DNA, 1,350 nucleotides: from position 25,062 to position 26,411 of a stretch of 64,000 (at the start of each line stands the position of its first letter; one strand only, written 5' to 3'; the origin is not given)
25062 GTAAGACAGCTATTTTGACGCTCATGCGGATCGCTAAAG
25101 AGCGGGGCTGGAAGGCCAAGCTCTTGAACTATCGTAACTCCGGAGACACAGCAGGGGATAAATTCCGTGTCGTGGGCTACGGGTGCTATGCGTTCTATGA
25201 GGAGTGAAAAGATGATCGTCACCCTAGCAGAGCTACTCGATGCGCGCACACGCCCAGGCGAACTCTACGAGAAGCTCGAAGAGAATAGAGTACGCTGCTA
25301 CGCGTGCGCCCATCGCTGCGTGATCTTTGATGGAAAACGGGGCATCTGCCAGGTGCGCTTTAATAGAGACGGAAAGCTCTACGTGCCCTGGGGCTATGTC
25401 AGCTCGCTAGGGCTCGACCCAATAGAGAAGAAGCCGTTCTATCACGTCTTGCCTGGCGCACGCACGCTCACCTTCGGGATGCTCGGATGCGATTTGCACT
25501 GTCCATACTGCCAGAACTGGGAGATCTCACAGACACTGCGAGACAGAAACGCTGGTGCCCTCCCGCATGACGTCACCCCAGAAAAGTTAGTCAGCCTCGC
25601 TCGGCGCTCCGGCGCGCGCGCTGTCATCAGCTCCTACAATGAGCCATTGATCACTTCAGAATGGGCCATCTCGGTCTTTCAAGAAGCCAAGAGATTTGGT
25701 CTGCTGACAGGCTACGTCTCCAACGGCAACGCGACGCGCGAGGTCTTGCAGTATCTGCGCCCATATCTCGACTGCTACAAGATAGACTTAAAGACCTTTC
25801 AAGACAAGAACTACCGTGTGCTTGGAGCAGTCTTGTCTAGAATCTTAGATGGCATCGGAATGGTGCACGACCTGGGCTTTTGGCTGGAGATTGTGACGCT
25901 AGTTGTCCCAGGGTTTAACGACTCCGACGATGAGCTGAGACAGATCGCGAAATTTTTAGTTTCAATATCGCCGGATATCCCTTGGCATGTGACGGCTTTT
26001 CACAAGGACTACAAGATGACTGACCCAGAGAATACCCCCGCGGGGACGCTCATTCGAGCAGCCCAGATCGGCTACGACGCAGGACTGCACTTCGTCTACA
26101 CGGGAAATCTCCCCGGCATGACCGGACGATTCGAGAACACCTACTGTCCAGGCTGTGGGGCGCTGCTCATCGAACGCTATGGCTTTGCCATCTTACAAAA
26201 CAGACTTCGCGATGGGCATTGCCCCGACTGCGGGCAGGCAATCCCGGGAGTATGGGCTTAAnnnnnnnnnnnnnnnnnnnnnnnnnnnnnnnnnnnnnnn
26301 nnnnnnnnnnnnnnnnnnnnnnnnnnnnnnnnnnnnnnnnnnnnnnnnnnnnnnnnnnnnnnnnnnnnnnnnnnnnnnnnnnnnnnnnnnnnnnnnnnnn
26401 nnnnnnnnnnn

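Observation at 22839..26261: Cyclase gene translationally coupled to an AMMECR1-less AmmeMemoRadiSam pair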

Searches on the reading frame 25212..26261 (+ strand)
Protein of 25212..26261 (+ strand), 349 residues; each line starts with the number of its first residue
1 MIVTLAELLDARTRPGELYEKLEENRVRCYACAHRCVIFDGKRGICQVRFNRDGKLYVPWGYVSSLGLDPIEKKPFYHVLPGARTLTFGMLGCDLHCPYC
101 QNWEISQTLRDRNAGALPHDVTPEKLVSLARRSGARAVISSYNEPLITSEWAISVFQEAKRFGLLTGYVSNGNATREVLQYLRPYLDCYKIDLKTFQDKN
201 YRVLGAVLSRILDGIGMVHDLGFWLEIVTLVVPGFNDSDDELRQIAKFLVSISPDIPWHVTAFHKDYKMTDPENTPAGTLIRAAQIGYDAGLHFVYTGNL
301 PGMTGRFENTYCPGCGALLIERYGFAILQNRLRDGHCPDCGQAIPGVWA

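Call 3: search_protein_families(library=pfam, proteins=[window:25212-26258:+], max_evalue=0.01)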
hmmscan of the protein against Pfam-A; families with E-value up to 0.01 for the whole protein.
window:25212-26258:+ (349 aa): 1 family
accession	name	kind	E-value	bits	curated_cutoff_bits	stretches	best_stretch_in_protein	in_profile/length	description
PF04055.27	Radical_SAM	-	1.3e-16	61.7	29.5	1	92-242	6-162/166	Radical SAM superfamily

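Call 4: search_protein_families(library=ncbifam, proteins=[window:25212-26258:+], max_evalue=0.01)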
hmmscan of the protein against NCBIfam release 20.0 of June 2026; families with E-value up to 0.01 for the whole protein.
window:25212-26258:+ (349 aa): 17 families
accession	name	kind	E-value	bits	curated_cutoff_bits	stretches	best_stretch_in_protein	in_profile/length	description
TIGR04337.1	AmmeMemoSam_rS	hypoth_equivalog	3.4e-87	292.5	220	1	19-348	4-333/349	AmmeMemoRadiSam system radical SAM enzyme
NF048010.1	SfplDhtActHpsHDes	equivalog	2.9e-17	62.4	430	1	131-265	129-265/298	(2S)-3-sulfopropanediol dehydratase activating enzyme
TIGR04041.1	activase_YjjW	hypoth_equivalog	2e-15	56.9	250.2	1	138-265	112-240/276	YjjW family glycine radical enzyme activase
TIGR02494.1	PFLE_PFLC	subfamily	8.4e-15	54.8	174.35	2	142-265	131-256/293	glycyl-radical enzyme activating protein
TIGR02493.1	PFLA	equivalog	1.4e-14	54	231.75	1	81-252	14-186/235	pyruvate formate-lyase-activating protein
TIGR04003.1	rSAM_BssD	equivalog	6.8e-12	45.2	496.45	1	131-252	125-247/314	[benzylsuccinate synthase]-activating enzyme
NF033719.1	ind_deCO2_activ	equivalog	7e-12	45.3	425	1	138-251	133-247/302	indoleacetate decarboxylase activase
TIGR02495.1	NrdG2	equivalog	1.9e-11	43.7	131.15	1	81-249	14-180/193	anaerobic ribonucleoside-triphosphate reductase activating protein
TIGR04395.1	cutC_activ_rSAM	equivalog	2.3e-11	43.5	360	1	138-250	133-246/309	choline TMA-lyase-activating enzyme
NF033717.2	HPDL_rSAM_activ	equivalog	1.6e-09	37.5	420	1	138-251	134-250/311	4-hydroxyphenylacetate decarboxylase activase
NF043069.1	T4HPD_activ_SAM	equivalog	1.7e-09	37.5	425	1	138-267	127-262/299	trans-4-hydroxy-L-proline dehydratase activase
NF048008.1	SfplDhtActHpfHKleb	equivalog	1.5e-08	34.3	500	1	132-250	125-243/308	(2S)-3-sulfopropanediol dehydratase activating enzyme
NF008356.0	PRK11145.1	equivalog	2.8e-08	33.3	375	1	81-252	19-191/246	pyruvate formate lyase 1-activating protein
NF007483.0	PRK10076.1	equivalog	8.6e-07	28.4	326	1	132-265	116-248/292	[formate-C-acetyltransferase]-activating enzyme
TIGR02666.1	moaA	equivalog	0.0013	17.7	284.05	1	93-249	20-180/336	GTP 3',8-cyclase MoaA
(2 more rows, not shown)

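Call 7: find_homologous_proteins(query=window:25212-26258:+)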
Query window:25212-26258:+ (349 aa): 8000 proteins with E <= 0.001 among 8000 candidates; the best 120 are listed.
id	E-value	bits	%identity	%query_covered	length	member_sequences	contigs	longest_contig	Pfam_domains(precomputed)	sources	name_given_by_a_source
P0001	7.8e-225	764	90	99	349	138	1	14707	PF04055.28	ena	-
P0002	5.3e-222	755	90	99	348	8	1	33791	PF04055.28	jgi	jgi:pyruvate formate lyase activating enzyme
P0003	3.0e-214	729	87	99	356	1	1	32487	PF04055.28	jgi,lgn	jgi:pyruvate formate lyase activating enzyme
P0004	1.1e-212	724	88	99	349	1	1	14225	PF04055.28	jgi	jgi:pyruvate formate lyase activating enzyme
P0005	2.2e-211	720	85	100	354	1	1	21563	PF04055.28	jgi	jgi:pyruvate formate lyase activating enzyme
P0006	1.6e-209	714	83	99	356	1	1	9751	PF04055.28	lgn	-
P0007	1.4e-196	671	78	100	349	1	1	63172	PF04055.28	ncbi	-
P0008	1.3e-195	668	78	100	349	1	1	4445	PF04055.28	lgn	-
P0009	4.8e-195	666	78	100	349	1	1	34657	PF04055.28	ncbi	-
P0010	6.4e-189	646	77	100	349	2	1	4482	PF04055.28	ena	-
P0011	1.3e-187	641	75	99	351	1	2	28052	PF04055.28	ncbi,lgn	-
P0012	4.7e-185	633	75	99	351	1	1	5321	PF04055.28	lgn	-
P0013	5.0e-183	626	75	99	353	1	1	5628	PF04055.28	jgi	-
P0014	6.5e-183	626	75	99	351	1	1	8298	PF04055.28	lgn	-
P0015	4.9e-181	620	73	99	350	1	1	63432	PF04055.28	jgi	-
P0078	1.0e-162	559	69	99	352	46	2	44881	PF04055.28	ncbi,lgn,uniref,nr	ncbi:AmmeMemoRadiSam system radical SAM enzyme [Thermoflexus hugenholtzii]|uniref:Pyruvate formate l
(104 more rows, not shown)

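Call 8: find_encoding_contigs(protein=window:25212-26261:+, flank=10000, max_places=6)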
Protein window:25212-26261:+ (349 aa): 2 contigs read that carry it; 1 place shown.
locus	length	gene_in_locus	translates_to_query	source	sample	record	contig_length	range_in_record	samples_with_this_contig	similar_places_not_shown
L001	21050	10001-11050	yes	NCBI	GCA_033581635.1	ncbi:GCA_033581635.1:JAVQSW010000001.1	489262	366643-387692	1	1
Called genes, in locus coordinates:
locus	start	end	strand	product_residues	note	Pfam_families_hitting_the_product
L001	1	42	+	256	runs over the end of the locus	PF03141:Methyltransf_29 (weak), PF01135:PCMT, PF13489:Methyltransf_23, PF01209:Ubie_methyltran, PF08241:Methyltransf_11, PF08242:Methyltransf_12, PF13649:Methyltransf_25, PF13847:Methyltransf_31, +7 more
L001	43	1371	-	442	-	PF12704:MacB_PCD, PF02687:FtsX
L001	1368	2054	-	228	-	PF00005:ABC_tran, PF02463:SMC_N (faint), PF13304:AAA_21 (faint)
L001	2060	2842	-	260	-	-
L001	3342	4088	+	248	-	PF00561:Abhydrolase_1, PF12697:Abhydrolase_6, PF03096:Ndr (weak), PF12146:Hydrolase_4, PF08386:Abhydrolase_4 (faint), PF00561:Abhydrolase_1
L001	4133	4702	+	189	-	PF03602:Cons_hypoth95, PF05175:MTS (weak), PF09445:Methyltransf_15 (weak), PF13649:Methyltransf_25 (weak), PF13847:Methyltransf_31 (weak)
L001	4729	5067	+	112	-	-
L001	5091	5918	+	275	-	PF05096:Glu_cyclase_2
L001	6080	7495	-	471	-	PF00206:Lyase_1, PF10415:FumaraseC_C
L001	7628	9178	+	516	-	PF00211:Guanylate_cyc, PF25231:DUF7847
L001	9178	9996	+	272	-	PF01875:Memo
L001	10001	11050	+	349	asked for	PF04055:Radical_SAM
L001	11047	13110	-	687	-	PF12838:Fer4_7 (faint), PF13534:Fer4_17 (faint), PF12797:Fer4_2 (faint), PF13183:Fer4_8, PF13187:Fer4_9, PF13237:Fer4_10, PF13484:Fer4_16 (weak), PF02754:CCG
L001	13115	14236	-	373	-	PF00730:HhH-GPD, PF00633:HHH, PF00293:NUDIX, PF14815:NUDIX_4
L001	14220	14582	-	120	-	-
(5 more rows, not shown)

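Call 9: find_encoding_contigs(protein=P0002, flank=8000, max_places=4)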
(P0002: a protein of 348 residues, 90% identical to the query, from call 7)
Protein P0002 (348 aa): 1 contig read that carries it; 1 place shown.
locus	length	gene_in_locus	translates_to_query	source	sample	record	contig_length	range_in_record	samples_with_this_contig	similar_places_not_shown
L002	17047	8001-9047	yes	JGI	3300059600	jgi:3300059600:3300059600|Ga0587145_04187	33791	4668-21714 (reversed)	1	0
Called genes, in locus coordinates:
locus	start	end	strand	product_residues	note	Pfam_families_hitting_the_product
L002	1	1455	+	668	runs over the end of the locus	PF18764:nos_propeller, PF13473:Cupredoxin_1 (weak)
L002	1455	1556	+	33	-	-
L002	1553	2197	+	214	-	-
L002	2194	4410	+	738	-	PF13229:Beta_helix, PF05048:NosD, PF13229:Beta_helix, PF00005:ABC_tran, PF13304:AAA_21 (weak)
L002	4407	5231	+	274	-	PF01061:ABC2_membrane, PF12679:ABC2_membrane_2, PF12730:ABC2_membrane_4, PF12698:ABC2_membrane_3 (weak)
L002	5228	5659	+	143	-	PF05573:NosL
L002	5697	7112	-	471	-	PF00206:Lyase_1, PF10415:FumaraseC_C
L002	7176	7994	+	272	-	PF01875:Memo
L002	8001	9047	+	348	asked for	PF04055:Radical_SAM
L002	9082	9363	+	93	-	-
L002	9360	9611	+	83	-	PF07927:HicA_toxin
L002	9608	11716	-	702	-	PF13534:Fer4_17 (faint), PF12797:Fer4_2 (faint), PF13183:Fer4_8, PF13187:Fer4_9, PF13237:Fer4_10, PF13484:Fer4_16 (weak), PF02754:CCG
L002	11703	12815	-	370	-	PF00730:HhH-GPD, PF00633:HHH, PF00293:NUDIX, PF14815:NUDIX_4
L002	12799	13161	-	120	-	-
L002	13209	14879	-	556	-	PF00795:CN_hydrolase, PF02540:NAD_synthase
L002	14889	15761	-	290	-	PF00288:GHMP_kinases_N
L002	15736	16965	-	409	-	PF07969:Amidohydro_3 (weak), PF01979:Amidohydro_1, PF07969:Amidohydro_3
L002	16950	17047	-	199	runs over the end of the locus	PF01300:Sua5_yciO_yrdC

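Call 11: find_encoding_contigs(protein=P0003, flank=8000, max_places=3)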
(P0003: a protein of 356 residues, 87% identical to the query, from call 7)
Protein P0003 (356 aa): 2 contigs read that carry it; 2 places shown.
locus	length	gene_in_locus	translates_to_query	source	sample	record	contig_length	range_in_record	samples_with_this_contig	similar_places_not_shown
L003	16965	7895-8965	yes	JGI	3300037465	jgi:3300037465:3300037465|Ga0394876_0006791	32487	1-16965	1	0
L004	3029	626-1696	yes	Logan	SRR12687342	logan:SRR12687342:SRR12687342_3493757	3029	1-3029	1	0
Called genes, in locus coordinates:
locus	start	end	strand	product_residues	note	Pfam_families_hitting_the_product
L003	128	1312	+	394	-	PF18764:nos_propeller, PF13473:Cupredoxin_1 (weak)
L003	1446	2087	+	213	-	-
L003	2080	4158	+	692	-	PF05048:NosD, PF13229:Beta_helix, PF00005:ABC_tran, PF02463:SMC_N (faint), PF13304:AAA_21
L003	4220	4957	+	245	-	PF01061:ABC2_membrane (weak), PF12679:ABC2_membrane_2, PF12730:ABC2_membrane_4, PF12698:ABC2_membrane_3 (weak)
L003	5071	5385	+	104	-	PF05573:NosL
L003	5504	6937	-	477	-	PF00206:Lyase_1, PF10415:FumaraseC_C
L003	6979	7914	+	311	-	PF01875:Memo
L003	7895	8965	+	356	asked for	PF04055:Radical_SAM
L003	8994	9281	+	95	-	-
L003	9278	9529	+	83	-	PF07927:HicA_toxin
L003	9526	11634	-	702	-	PF12838:Fer4_7 (faint), PF13534:Fer4_17 (faint), PF12797:Fer4_2 (faint), PF13183:Fer4_8, PF13187:Fer4_9, PF13237:Fer4_10, PF13484:Fer4_16 (weak), PF02754:CCG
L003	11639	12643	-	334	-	PF00730:HhH-GPD, PF00633:HHH (weak), PF00293:NUDIX, PF14815:NUDIX_4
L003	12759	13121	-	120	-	-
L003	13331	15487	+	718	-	PF03030:H_PPase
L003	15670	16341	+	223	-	PF00293:NUDIX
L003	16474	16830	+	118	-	-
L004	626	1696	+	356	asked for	PF04055:Radical_SAM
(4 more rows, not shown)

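Call 12: find_encoding_contigs(protein=P0007, flank=8000, max_places=3)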
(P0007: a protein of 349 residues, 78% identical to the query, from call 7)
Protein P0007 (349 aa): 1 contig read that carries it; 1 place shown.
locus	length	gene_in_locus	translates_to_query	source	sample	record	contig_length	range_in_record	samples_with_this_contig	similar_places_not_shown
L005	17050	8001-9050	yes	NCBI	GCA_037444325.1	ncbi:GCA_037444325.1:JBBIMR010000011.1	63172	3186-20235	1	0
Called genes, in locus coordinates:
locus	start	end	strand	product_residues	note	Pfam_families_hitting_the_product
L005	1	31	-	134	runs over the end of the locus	PF01155:HypA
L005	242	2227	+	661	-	PF01926:MMR_HSR1, PF02421:FeoB_N, PF17910:FeoB_Cyto (weak), PF07670:Gate, PF07664:FeoB_C, PF07670:Gate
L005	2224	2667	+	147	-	PF04023:FeoA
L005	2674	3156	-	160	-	PF04008:Adenosine_kin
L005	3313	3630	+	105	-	PF12840:HTH_20 (weak), PF01022:HTH_5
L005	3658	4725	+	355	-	PF03773:ArsP_1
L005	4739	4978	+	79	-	PF13192:Thioredoxin_3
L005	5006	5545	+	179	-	PF01022:HTH_5, PF12840:HTH_20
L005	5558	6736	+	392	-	PF13593:SBF_like, PF01758:SBF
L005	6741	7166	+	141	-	PF01451:LMWPc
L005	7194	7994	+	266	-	PF01875:Memo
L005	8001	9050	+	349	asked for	PF04055:Radical_SAM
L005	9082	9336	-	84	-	PF14242:DUF4342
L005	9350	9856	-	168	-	PF01750:HycI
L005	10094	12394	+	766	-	PF00390:malic, PF03949:Malic_M, PF01515:PTA_PTB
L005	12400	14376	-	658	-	PF16177:ACAS_N, PF00501:AMP-binding, PF13193:AMP-binding_C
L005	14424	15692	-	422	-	PF02812:ELFV_dehydrog_N, PF00208:ELFV_dehydrog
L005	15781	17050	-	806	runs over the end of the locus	PF01326:PPDK_N, PF00391:PEP-utilizers, PF02896:PEP-utilizers_C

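Call 14: find_encoding_contigs(protein=P0078, flank=10000, max_places=2)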
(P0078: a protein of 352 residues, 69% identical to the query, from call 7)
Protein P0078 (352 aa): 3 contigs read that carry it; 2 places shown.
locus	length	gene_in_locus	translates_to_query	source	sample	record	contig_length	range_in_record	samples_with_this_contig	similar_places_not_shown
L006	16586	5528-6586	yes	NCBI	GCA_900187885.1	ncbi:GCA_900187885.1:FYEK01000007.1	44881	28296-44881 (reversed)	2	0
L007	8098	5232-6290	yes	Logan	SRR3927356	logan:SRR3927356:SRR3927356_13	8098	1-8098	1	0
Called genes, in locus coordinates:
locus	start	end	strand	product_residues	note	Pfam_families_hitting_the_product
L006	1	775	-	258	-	?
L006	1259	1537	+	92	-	PF02583:Trns_repr_metal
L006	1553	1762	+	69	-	PF00403:HMA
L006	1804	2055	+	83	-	-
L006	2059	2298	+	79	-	-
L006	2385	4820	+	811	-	PF00403:HMA, PF00122:E1-E2_ATPase, PF00702:Hydrolase, PF12710:HAD, PF08282:Hydrolase_3 (faint)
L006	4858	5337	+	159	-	PF04214:DUF411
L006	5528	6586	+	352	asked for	PF04055:Radical_SAM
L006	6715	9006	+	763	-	PF13491:FtsK_4TM (weak), PF17854:FtsK_alpha, PF01580:FtsK_SpoIIIE, PF09397:FtsK_gamma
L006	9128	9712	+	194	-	-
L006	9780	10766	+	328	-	PF13509:S1_2 (faint), PF00575:S1, PF23459:S1_RRP5, PF00575:S1, PF23459:S1_RRP5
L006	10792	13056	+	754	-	PF17854:FtsK_alpha, PF01580:FtsK_SpoIIIE, PF09397:FtsK_gamma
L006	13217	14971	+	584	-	PF08529:NusA_N, PF00575:S1 (weak), PF13184:KH_NusA_1st, PF26594:KH_NusA_2nd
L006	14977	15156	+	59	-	-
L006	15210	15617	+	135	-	PF05685:Uma2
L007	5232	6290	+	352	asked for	PF04055:Radical_SAM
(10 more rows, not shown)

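Call 15: find_related_loci(query=window:25212-26258:+, collection=metagenome_contigs, flank=10000)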
Query window:25212-26258:+ (349 aa) in metagenome_contigs; peptide patterns used: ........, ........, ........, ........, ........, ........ (x = any residue, [..] = any of these).
600 stretches matched a pattern (row limit reached: there are more); 546 encode a relative of the query (tblastn E <= 1e-3); the best 80 are kept; 80 distinct loci.
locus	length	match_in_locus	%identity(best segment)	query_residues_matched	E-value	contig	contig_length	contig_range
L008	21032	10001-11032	87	3-348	0e+0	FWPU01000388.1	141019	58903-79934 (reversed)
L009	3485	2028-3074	76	1-349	0e+0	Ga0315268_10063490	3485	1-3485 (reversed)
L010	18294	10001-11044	68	1-348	4e-168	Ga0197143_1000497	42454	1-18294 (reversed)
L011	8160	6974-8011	68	3-348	1e-166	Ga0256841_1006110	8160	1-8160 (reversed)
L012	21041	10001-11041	68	5-348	7e-161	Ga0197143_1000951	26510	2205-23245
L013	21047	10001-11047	66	2-349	5e-161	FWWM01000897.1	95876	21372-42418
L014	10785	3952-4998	66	2-349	6e-161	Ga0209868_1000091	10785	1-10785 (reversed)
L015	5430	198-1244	66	2-349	3e-163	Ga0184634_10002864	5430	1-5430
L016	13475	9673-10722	66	3-348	2e-160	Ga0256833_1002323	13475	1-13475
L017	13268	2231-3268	66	3-348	1e-159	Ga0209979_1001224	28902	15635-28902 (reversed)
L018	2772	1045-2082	66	4-348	1e-168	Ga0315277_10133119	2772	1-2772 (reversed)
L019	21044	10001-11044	66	3-349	5e-159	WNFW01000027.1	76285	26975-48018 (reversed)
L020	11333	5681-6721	66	3-348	3e-159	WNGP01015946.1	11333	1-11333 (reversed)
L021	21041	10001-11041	65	4-349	8e-159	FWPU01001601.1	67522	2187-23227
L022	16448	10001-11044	65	3-349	6e-159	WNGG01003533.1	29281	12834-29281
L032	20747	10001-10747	90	100-348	6e-157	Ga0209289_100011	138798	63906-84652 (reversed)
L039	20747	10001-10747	90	100-348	6e-156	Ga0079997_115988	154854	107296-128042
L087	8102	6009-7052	62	2-349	3e-151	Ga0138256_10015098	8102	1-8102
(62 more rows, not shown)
